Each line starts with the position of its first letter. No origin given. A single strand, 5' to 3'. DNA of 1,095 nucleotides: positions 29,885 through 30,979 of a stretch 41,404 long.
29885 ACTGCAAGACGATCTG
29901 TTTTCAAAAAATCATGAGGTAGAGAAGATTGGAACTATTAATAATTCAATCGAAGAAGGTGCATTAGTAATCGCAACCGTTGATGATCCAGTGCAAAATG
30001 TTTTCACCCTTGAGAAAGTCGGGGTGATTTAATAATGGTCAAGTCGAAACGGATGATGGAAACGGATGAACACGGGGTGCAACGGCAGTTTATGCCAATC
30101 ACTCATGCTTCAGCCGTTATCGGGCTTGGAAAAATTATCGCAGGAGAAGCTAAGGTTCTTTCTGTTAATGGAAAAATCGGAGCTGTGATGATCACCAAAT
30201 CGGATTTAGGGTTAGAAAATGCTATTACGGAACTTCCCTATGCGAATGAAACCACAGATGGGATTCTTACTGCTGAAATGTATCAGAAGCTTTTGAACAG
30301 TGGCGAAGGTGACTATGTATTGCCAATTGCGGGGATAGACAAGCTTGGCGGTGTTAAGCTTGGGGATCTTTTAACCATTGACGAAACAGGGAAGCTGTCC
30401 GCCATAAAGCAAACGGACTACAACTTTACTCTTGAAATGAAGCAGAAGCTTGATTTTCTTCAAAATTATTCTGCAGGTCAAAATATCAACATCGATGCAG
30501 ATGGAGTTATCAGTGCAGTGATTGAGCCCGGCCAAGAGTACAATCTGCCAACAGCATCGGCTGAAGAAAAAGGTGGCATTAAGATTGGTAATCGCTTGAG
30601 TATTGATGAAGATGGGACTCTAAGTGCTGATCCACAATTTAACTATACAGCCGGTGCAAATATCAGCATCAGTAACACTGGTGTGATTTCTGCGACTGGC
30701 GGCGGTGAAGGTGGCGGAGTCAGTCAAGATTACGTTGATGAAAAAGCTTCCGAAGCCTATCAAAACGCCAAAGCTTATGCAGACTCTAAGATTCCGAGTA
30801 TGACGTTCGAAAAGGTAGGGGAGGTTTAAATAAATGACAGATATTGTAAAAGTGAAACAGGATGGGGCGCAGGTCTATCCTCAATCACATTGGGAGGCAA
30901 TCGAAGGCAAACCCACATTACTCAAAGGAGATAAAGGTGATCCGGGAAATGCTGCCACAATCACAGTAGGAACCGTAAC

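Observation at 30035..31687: Tail-fibre genes with a duplicated junction module (…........-stop-M[T/S]DIV…K.DG…) flanking a collagen-like cassette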

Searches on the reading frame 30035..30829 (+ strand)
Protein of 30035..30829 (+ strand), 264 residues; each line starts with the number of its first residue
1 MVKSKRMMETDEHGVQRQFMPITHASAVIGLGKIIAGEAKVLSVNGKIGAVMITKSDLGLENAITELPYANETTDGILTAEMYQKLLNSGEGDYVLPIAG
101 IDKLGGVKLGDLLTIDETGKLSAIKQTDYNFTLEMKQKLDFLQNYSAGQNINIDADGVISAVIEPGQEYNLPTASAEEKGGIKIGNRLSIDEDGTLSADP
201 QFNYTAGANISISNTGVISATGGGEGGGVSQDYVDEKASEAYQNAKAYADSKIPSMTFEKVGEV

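Call 4: search_protein_families(library=pfam, proteins=[window:30035-30829:+], max_evalue=0.1)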
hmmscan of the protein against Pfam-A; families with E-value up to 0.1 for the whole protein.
window:30035-30829:+ (264 aa): 0 families

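Call 5: search_protein_families(library=phrogs, proteins=[window:30035-30829:+], max_evalue=0.01)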
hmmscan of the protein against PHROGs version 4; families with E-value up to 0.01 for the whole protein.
window:30035-30829:+ (264 aa): 6 families
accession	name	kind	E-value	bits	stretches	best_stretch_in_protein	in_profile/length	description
phrog_9625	-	unknown function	1.8e-68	232.3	3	1-161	355-506/1586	-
phrog_22125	-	unknown function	2.9e-28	99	1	1-87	1-76/105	-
phrog_38707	-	unknown function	3.1e-07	30.4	1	167-198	204-235/675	-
phrog_10588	-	tail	4.1e-06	25.7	1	23-155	409-537/1459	tail protein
phrog_25468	-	unknown function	1.1e-05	25.6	0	82-123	218-259/528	-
phrog_6907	-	unknown function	5.8e-05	24.4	1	18-86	13-85/99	-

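Call 9: search_dna_similar(query=window:30035-30826:+, collection=phages, mode=protein, max_rows=40, max_evalue=0.001)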
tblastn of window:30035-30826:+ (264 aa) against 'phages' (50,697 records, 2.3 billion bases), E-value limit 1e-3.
Records with a match: 18; places in all: 20; records where one place covers at least 80% of the query: 1.
Best place of each record, by identity: 60-80% 1; <60% 17.
By first word of the organism name: Escherichia 7; Listeria 4; Enterococcus 3; Ralstonia 2; Marine 1; Eggerthella 1.
By host as written in the record: Listeria monocytogenes 4; - 3; Escherichia sp. 3; Escherichia coli 3; Enterococcus sp. 2; Enterococcus faecalis 1; Eggerthella lenta DA753 1; Escherichia coli O157:H7 1.
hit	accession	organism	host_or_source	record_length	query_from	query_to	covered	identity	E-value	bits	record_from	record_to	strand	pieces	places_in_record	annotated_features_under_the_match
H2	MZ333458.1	Enterococcus phage SEsuP-1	Enterococcus sp.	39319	6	264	98%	60.6%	5e-55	285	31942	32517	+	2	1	hypothetical protein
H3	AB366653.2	Ralstonia phage phiRSL1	-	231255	38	197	61%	33.5%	3e-4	48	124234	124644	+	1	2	hypothetical protein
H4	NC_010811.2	Ralstonia phage phiRSL1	-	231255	38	197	61%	33.5%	3e-4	48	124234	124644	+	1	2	tail fiber protein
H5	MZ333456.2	Enterococcus phage VEsP-1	Enterococcus sp.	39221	1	86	33%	55.2%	8e-20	94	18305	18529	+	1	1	hypothetical protein | upper baseplate protein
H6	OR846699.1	Enterococcus phage Efs 1-1-1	Enterococcus faecalis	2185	1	86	33%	55.2%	7e-20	94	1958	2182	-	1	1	record has no annotation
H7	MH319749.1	Marine virus AG-345-F15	single cell amplified by WGA-X; seawater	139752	154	255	39%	36.3%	5e-4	47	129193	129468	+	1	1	record has no annotation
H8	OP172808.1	Eggerthella phage EL753P1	Eggerthella lenta DA753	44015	142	198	22%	56.1%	2e-7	58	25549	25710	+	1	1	hypothetical protein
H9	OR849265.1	Listeria phage LM 4-14-1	Listeria monocytogenes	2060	1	86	33%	34.1%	1e-6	55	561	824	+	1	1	record has no annotation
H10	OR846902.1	Listeria phage LM 4-11-1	Listeria monocytogenes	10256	1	86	33%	34.1%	1e-6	55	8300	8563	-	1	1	record has no annotation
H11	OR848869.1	Listeria phage LM 4-14-1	Listeria monocytogenes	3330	1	86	33%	33.0%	3e-6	54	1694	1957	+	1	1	record has no annotation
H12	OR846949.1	Listeria phage LM 4-11-1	Listeria monocytogenes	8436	1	86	33%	33.0%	4e-6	54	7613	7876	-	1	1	record has no annotation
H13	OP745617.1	Escherichia phage F13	Escherichia sp.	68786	124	198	28%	37.3%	4e-4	47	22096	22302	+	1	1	tail protein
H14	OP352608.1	Escherichia phage vB_EcoM_SP13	Escherichia sp.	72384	124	198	28%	37.3%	4e-4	47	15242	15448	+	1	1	hypothetical protein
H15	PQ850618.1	Escherichia phage ManiWeber_Bas99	Escherichia coli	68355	124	198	28%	37.3%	4e-4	47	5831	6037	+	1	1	tail fiber protein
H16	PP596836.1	Escherichia phage vB_Eco4M-7n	Escherichia coli O157:H7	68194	124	198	28%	37.3%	5e-4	47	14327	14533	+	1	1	hypothetical protein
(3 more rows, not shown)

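Call 10: get_annotated_region(hit=H2, flank=4000)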
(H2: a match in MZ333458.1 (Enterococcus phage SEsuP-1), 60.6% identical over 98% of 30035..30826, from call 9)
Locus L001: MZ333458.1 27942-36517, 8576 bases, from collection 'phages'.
description: Enterococcus phage SEsuP-1, complete genome.
organism: Enterococcus phage SEsuP-1 (NCBI taxid 2859526)
taxonomy: Viruses; Duplodnaviria; Heunggongvirae; Uroviricota; Caudoviricetes
host: Enterococcus sp.; source: feces; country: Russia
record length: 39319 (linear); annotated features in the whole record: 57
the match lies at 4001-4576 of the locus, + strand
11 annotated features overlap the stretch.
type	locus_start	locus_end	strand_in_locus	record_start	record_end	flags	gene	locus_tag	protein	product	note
CDS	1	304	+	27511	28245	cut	-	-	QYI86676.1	putative tail protein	-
CDS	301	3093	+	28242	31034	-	-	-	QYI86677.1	capsid and scaffold protein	-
CDS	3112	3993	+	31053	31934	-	-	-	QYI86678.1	upper baseplate protein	Phage upper baseplate protein (TP901-1-like ORF48)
CDS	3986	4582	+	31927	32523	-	-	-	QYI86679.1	hypothetical protein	-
CDS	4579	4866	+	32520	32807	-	-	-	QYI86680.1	hypothetical protein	-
CDS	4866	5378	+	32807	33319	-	-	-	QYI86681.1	glycerophosphoryl diester phosphodiesterase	-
CDS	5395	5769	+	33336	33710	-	-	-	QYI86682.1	hypothetical protein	-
CDS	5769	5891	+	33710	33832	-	-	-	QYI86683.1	hypothetical protein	-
CDS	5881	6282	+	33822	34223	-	-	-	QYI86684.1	lysis protein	-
CDS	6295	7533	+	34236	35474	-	-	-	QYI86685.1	lysin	-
CDS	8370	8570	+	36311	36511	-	-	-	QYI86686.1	cold shock protein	cold shock protein of CSP family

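Call 11: get_annotated_region(hit=H5, flank=4000)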
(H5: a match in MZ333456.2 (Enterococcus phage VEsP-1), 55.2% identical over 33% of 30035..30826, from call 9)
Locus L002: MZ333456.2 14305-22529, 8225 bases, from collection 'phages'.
description: Enterococcus phage VEsP-1, complete genome.
organism: Enterococcus phage VEsP-1 (NCBI taxid 2859528)
taxonomy: Viruses; Duplodnaviria; Heunggongvirae; Uroviricota; Caudoviricetes
host: Enterococcus sp.; source: river water; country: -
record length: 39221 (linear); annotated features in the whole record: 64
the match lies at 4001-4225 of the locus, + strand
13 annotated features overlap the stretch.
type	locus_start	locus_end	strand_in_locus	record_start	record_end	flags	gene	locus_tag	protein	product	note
CDS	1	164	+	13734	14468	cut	-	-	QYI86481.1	hypothetical protein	-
CDS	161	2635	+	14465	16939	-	-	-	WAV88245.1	tail protein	-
CDS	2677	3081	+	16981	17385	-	-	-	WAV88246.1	putative peptidase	-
CDS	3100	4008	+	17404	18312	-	-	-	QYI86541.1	upper baseplate protein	-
CDS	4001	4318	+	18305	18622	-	-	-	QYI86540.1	hypothetical protein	-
CDS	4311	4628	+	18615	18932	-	-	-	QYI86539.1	hypothetical protein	-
CDS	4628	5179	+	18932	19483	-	-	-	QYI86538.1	hypothetical protein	-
CDS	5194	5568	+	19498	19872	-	-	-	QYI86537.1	hypothetical protein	-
CDS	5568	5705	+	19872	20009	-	-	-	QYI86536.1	hypothetical protein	-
CDS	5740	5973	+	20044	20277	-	-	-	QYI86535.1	holin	-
CDS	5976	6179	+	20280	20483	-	-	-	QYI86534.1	holin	-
CDS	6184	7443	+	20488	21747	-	-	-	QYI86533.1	lysin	-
CDS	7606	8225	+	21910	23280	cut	-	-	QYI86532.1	O-antigen conversion protein C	-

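Call 22: search_solved_structures(query=window:30035-30826:+, max_evalue=1, show_alignments=2)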
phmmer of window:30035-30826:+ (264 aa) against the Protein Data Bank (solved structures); distinct sequences matched with E-value up to 1: 3.
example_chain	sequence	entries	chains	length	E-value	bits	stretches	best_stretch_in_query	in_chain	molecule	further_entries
9j1l_O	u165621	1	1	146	4.5e-12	49.4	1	2-85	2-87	FtbO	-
9j1l_3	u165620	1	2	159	5.7e-12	49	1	2-85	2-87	FtbO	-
9j1l_2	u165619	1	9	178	0.011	18.7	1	1-39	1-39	FtbP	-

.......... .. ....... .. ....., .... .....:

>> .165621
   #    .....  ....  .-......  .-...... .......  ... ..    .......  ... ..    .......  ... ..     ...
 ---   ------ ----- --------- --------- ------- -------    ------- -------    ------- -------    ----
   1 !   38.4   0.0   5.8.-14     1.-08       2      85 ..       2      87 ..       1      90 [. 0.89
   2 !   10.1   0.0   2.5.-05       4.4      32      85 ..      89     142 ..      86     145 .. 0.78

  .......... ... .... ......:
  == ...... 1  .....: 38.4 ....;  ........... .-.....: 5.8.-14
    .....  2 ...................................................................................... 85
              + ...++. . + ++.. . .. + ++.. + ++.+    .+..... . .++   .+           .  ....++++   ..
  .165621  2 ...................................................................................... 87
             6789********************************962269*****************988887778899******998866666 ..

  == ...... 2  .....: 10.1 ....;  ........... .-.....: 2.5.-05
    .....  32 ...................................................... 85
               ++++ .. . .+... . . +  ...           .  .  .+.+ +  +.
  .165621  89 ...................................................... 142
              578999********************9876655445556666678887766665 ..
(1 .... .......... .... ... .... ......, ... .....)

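Call 29: get_annotated_region(hit=H10, flank=5000)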
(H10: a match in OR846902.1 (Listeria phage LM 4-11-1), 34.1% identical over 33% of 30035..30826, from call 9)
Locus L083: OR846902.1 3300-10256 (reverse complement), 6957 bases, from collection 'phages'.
description: UNVERIFIED_ORG: Listeria phage LM 4-11-1 clone NODE_187_length_10256_cov_77.309755 genomic sequence.
organism: Listeria phage LM 4-11-1 (NCBI taxid 3113835)
taxonomy: Viruses
host: Listeria monocytogenes; source: wastewater; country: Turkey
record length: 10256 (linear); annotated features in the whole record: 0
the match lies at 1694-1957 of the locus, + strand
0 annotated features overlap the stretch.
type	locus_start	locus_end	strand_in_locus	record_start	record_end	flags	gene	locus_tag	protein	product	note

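Call 39: search_protein_representatives(protein=window:30035-30826:+)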
Query: 264 residues. Proteins with E-value up to 0.001 (for the whole library): 1821; up to 1e-10: 390; up to 1e-30: 44. The best 150 are listed.
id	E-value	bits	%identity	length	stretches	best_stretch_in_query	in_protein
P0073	7.5e-117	405.6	72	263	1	1-264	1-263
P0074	1.2e-95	336.2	68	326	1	7-257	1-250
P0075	1.2e-94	332.9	78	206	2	1-153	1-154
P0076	9.9e-72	257.8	52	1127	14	167-204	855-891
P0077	2.8e-66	240.0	46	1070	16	96-201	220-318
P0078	1.8e-61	224.3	82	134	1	1-132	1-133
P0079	2.6e-61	223.8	33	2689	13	69-199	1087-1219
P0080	1.1e-59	218.5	63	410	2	1-162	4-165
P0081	5.5e-58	212.8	45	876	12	96-216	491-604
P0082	4.1e-56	206.7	67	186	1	1-143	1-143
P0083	2.4e-47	178.0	52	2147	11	94-201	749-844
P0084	4.1e-46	174.0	43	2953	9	91-201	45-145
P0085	3.4e-45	171.0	37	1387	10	94-199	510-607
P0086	5.5e-45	170.3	43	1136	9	93-199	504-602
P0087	1.1e-43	166.0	45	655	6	94-202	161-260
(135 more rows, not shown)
